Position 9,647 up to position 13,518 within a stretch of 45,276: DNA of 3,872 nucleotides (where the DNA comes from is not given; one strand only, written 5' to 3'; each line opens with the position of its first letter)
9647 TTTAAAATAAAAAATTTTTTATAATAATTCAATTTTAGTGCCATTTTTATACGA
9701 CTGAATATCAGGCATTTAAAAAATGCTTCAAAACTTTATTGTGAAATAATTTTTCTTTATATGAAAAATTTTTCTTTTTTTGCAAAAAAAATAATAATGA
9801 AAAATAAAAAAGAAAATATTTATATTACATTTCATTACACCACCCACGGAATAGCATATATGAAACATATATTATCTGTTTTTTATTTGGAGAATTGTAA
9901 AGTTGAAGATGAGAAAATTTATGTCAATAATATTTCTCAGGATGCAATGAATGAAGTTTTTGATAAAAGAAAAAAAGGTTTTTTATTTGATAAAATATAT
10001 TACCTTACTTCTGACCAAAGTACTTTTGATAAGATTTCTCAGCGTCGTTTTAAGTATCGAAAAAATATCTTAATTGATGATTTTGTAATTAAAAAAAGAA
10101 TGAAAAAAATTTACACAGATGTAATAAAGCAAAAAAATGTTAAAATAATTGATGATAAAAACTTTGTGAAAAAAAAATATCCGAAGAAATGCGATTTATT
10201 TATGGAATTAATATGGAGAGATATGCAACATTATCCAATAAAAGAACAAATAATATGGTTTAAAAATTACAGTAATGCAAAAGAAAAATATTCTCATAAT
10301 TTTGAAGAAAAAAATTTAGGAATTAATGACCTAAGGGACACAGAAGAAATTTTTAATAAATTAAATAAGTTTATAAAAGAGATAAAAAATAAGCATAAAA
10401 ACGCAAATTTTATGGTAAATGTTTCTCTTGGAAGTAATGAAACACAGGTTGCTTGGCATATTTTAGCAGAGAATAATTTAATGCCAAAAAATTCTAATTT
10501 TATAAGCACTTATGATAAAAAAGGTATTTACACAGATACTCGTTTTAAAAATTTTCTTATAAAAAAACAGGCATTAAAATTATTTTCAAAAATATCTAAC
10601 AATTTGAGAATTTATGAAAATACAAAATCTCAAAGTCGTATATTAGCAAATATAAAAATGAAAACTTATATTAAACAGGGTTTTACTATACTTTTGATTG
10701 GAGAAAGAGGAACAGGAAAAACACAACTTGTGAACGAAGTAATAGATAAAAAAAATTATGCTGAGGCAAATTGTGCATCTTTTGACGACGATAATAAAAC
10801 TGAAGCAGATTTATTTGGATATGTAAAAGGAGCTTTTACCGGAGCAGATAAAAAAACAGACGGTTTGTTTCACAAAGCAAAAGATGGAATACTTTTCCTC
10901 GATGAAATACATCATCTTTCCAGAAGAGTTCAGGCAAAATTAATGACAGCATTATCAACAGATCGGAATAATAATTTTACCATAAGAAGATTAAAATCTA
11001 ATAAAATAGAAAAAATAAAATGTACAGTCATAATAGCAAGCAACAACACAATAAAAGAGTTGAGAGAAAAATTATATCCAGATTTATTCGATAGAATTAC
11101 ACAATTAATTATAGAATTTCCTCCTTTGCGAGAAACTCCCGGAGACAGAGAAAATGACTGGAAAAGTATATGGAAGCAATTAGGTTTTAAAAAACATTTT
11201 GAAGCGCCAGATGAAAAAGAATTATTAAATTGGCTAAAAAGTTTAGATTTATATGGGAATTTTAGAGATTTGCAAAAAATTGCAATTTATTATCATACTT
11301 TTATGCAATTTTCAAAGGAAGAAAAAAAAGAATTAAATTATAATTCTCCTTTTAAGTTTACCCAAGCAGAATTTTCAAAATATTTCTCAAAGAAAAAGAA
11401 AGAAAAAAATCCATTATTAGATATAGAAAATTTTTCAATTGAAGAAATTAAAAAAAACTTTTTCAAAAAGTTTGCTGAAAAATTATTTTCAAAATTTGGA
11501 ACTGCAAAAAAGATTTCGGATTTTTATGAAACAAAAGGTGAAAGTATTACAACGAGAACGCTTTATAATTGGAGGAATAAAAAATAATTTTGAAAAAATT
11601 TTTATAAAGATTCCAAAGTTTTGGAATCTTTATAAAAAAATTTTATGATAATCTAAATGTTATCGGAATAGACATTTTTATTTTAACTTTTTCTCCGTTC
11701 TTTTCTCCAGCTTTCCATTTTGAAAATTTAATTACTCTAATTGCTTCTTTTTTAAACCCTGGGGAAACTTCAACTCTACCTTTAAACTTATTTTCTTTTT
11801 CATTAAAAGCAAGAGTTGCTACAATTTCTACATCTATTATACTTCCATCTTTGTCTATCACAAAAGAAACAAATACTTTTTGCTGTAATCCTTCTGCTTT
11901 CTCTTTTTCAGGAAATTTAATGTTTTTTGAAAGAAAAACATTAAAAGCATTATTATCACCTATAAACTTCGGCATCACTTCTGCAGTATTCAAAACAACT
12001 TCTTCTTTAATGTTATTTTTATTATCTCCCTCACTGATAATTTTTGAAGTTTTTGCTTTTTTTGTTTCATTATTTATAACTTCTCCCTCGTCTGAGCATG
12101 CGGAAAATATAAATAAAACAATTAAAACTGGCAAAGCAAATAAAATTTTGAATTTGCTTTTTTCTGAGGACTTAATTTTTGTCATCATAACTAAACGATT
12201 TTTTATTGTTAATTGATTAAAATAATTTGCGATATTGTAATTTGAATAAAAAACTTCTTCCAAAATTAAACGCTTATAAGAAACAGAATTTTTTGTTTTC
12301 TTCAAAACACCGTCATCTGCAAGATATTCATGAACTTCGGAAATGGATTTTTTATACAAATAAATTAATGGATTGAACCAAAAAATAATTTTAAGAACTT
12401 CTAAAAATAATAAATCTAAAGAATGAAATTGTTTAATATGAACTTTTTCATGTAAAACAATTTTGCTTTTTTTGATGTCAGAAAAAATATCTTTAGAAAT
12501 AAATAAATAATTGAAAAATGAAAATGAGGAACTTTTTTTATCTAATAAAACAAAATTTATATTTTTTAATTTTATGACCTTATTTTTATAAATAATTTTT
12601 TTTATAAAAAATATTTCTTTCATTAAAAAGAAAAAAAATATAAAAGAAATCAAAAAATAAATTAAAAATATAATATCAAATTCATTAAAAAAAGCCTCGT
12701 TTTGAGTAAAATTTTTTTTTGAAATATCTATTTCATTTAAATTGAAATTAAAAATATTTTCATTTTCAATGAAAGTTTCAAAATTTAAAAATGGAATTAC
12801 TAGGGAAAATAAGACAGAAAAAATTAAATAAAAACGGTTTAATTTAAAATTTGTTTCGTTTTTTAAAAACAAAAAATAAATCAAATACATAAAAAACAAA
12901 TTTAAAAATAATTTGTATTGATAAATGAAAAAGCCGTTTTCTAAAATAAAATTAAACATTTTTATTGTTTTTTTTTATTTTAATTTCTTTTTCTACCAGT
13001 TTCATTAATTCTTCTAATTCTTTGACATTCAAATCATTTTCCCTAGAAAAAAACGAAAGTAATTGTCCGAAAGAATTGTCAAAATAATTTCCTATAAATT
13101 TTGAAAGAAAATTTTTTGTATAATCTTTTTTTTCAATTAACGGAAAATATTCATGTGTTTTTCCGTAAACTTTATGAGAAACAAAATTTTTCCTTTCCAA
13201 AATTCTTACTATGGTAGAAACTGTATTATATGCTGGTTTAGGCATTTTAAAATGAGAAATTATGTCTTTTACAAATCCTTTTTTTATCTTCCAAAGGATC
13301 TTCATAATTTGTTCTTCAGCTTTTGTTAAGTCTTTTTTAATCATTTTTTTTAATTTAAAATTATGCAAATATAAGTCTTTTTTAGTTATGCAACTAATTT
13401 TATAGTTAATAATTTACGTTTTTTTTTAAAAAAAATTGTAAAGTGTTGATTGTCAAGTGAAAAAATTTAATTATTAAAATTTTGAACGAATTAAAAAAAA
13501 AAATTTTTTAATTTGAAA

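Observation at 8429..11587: Orphan RtcR-like (CARF-like + sigma-54 AAA+) activator paired with outer-membrane genes instead of an RNA-repair operon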

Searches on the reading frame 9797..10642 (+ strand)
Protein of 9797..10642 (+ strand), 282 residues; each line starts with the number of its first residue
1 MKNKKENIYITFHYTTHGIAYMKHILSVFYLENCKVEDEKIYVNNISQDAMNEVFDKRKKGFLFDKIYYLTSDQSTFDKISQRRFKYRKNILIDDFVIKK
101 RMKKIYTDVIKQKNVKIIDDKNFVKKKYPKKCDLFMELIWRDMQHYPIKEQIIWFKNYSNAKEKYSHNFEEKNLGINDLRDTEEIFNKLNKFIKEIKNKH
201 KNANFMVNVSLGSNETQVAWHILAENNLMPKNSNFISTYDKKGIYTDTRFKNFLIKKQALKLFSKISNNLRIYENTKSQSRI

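Call 41: predict_structure(alignment_id=A3)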
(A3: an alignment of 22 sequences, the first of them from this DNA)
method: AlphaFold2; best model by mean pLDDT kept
length: 282 residues; sequences in the alignment: 22
mean_pLDDT: 91.2   pTM: 0.89
mean pLDDT of the five models: 91.2, 91.1, 91.0, 91.0, 90.7
residues with pLDDT >= 90: 218; 70-90: 50; 50-70: 13; < 50: 1
segments of 3 or more residues with pLDDT < 50: none
pLDDT, mean of each block of 10 residues (from residue 1): 84 86 97 93 94 94 97 92 85 94 97 95 98 96 94 97 97 95 96 96 93 84 95 93 74 93 78 73 60
secondary structure, 60 per line:
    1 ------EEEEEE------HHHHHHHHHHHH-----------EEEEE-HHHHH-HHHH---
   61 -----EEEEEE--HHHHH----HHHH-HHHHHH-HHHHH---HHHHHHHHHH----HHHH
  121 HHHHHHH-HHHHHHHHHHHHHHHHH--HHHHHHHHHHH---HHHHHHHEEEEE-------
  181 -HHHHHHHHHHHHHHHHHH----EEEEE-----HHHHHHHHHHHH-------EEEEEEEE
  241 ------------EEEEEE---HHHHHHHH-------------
elements in order: E7-12 H19-30 E42-46 H48-52 H54-57 E66-71 H74-78 H83-86 H88-93 H95-99 H103-112 H117-127 H129-145 H148-158 H162-168 E169-173 H182-199 E204-208 H214-225 E233-240 E253-258 H262-269
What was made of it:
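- On CARF superfamily: The AlphaFold2 model has strands at 7-12, 42-46, 66-71, 169-173 and 204-208, then a hairpin at 233-240 and 253-258 (call 41).
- The N-domain model has pLDDT 91.2 (call 41).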

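Call 46: fold_search(model_id=the predicted structure, library=pdb)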
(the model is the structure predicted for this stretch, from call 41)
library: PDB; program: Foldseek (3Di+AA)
matches with E <= 10: 536; with E <= 0.001: 4
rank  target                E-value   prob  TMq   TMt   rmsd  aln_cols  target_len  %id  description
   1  6tug_G                2.4e-04  1.00  0.40  0.29   7.3       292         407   10  Enterococcus italicus Csm6 bound to cyclic hexa-2'-fluoro-hexa-dAMP (released 2020-02-26)
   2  6tug_A                2.6e-04  1.00  0.41  0.29   7.2       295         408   11  Enterococcus italicus Csm6 bound to cyclic hexa-2'-fluoro-hexa-dAMP (released 2020-02-26)
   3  6tug_E                4.7e-04  1.00  0.41  0.30   6.5       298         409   11  Enterococcus italicus Csm6 bound to cyclic hexa-2'-fluoro-hexa-dAMP (released 2020-02-26)
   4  6tug_B                8.0e-04  1.00  0.39  0.28   6.9       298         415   11  Enterococcus italicus Csm6 bound to cyclic hexa-2'-fluoro-hexa-dAMP (released 2020-02-26)
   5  6tug_F                1.1e-03  1.00  0.42  0.30   7.1       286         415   11  Enterococcus italicus Csm6 bound to cyclic hexa-2'-fluoro-hexa-dAMP (released 2020-02-26)
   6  6tug_D                2.3e-03  1.00  0.40  0.29   7.4       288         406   10  Enterococcus italicus Csm6 bound to cyclic hexa-2'-fluoro-hexa-dAMP (released 2020-02-26)
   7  6tug_H                3.5e-03  1.00  0.39  0.28   7.7       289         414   11  Enterococcus italicus Csm6 bound to cyclic hexa-2'-fluoro-hexa-dAMP (released 2020-02-26)
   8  9u49_A                3.7e-03  0.99  0.29  0.21  11.3       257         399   10  crystal structure of Cdn1 in complex with cA4 (released 2026-02-04)
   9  7ygl_A                5.0e-03  0.99  0.30  0.45  14.9       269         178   13  Crystal Structure of the ring nuclease Sso2081 from Saccharolobus solfataricus in complex with A4>p cleavage intermedi (released 2023-02-15)
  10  7ygl_B                8.0e-03  0.98  0.31  0.45  15.1       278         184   12  Crystal Structure of the ring nuclease Sso2081 from Saccharolobus solfataricus in complex with A4>p cleavage intermedi (released 2023-02-15)
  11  8z4i_A                1.0e-02  0.99  0.30  0.23  11.0       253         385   10  crystal structure of Cdn1 in complex with cA3 (released 2026-02-04)
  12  7z55_AAA              1.5e-02  0.96  0.27  0.39  10.8       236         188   10  Crystal Structure of the Ring Nuclease 0455 from Sulfolobus islandicus (Sis0455) in complex with its substrate (released 2022-11-23)
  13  8jbc_A                1.7e-02  0.99  0.33  0.21   7.7       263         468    7  Crystal Structure of the Csm6 K137A mutant from Thermus thermophilus HB8 in its apo form (released 2023-12-13)
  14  6xl1_A                2.5e-02  0.96  0.32  0.25   8.3       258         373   10  crystal structure of cA4-activated Card1(D294N) (released 2020-12-30)
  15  7ygh_A                3.1e-02  0.92  0.30  0.45  17.4       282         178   12  Crystal Structure of the ring nuclease Sso2081 from Saccharolobus solfataricus in complex with cyclic-tetraadenylate ( (released 2023-02-15)
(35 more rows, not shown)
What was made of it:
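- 9797..10642 (+): N-terminal CARF-like sensor domain (residues 1-282). A helical insert of about 95 residues lies between strands 3 and 4. The conserved loops are 'HYTTHG' after strand 1 and '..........' after strand 4. The top Foldseek PDB hits are all CARF proteins; Csm6 6tug scores E 2.4e-4 at probability 1.0 (call 46).
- On CARF superfamily: The top Foldseek PDB hits are all CARF proteins, best E 2.4e-4 at probability 1.0 (call 46).
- Closest known: CARF effectors of type III CRISPR-Cas. Same: They share the fold of the sensor domain (call 46).
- The top Foldseek PDB hits are all CARF proteins (call 46).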

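Call 80: search_protein_representatives(alignment_id=A3)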
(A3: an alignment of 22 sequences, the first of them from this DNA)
Query: 22 sequences, 281 profile positions. Proteins with E-value up to 0.001 (for the whole library): 81; up to 1e-10: 69; up to 1e-30: 49. The best 81 are listed.
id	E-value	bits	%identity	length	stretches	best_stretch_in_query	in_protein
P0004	1.8e-108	379.0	-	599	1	2-281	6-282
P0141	7.1e-108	377.0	-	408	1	2-281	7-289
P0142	6.9e-103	360.6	-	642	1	2-279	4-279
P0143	7.9e-101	353.9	-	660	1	1-278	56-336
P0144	8.3e-101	353.8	-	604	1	1-281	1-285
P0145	9.4e-100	350.3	-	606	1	1-281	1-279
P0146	3.6e-93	328.7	-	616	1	2-281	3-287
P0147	5.0e-91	321.7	-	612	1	1-280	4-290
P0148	6.6e-91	321.3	-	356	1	2-280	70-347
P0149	2.3e-88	313.0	-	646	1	2-281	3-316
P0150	1.1e-86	307.4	-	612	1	2-280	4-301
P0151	5.9e-86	305.1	-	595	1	1-281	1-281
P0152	1.7e-85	303.6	-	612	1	1-280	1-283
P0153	6.4e-84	298.4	-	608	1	2-281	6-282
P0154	1.9e-81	290.3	-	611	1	3-281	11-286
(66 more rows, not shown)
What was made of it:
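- On Bacteroidota family of insert-bearing CARF activators (defined here): The N-domain profile finds 81 representative clusters, nearly all of 590-660 aa (call 80).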

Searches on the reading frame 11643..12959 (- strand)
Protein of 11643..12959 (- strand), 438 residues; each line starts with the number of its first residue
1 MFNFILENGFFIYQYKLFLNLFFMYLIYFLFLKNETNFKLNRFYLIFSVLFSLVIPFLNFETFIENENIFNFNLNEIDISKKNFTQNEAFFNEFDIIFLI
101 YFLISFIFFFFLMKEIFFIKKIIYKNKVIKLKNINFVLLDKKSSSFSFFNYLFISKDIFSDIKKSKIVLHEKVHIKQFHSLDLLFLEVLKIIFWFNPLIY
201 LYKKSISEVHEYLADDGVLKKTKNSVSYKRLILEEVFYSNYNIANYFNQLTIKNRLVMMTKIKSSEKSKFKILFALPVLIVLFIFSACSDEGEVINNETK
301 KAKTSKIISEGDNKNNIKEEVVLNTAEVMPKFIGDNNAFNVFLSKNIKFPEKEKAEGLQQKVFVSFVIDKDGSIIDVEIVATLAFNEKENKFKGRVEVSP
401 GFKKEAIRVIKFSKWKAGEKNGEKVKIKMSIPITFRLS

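Call 3: search_protein_families(library=pfam, proteins=[window:11643-12959:-], max_evalue=0.1)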
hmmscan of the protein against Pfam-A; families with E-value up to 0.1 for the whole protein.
window:11643-12959:- (438 aa): 3 families
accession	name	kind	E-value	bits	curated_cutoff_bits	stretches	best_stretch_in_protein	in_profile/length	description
PF05569.17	Peptidase_M56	-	1.6e-15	57.5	31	1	156-258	182-295/296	BlaR1 peptidase M56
PF03544.19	TonB_C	-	3.5e-13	50.2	24.6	2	346-381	2-37/79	Gram-negative bacterial TonB protein C-terminal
PF13687.11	DUF4153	-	0.012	15.2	27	1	19-73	295-349/373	Domain of unknown function (DUF4153)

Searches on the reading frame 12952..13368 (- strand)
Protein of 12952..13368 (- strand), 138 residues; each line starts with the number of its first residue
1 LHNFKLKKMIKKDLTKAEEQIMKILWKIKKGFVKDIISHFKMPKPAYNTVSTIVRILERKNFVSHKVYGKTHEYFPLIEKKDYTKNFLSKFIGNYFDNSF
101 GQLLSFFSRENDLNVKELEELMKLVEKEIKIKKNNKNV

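Call 3: search_protein_families(library=pfam, proteins=[window:12952-13368:-], max_evalue=0.1)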
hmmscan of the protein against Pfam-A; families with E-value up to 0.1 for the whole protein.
window:12952-13368:- (138 aa): 3 families
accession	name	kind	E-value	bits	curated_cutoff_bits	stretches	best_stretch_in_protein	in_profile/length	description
PF03965.22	Penicillinase_R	-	5.1e-29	101.4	22.6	1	14-126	1-114/115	Penicillinase repressor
PF21476.4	PF0610-like_N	-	0.084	13.6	33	0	19-61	4-46/50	PF0610-like, N-terminal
PF01047.28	MarR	-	0.092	13.1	24.6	0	24-64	11-48/59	MarR family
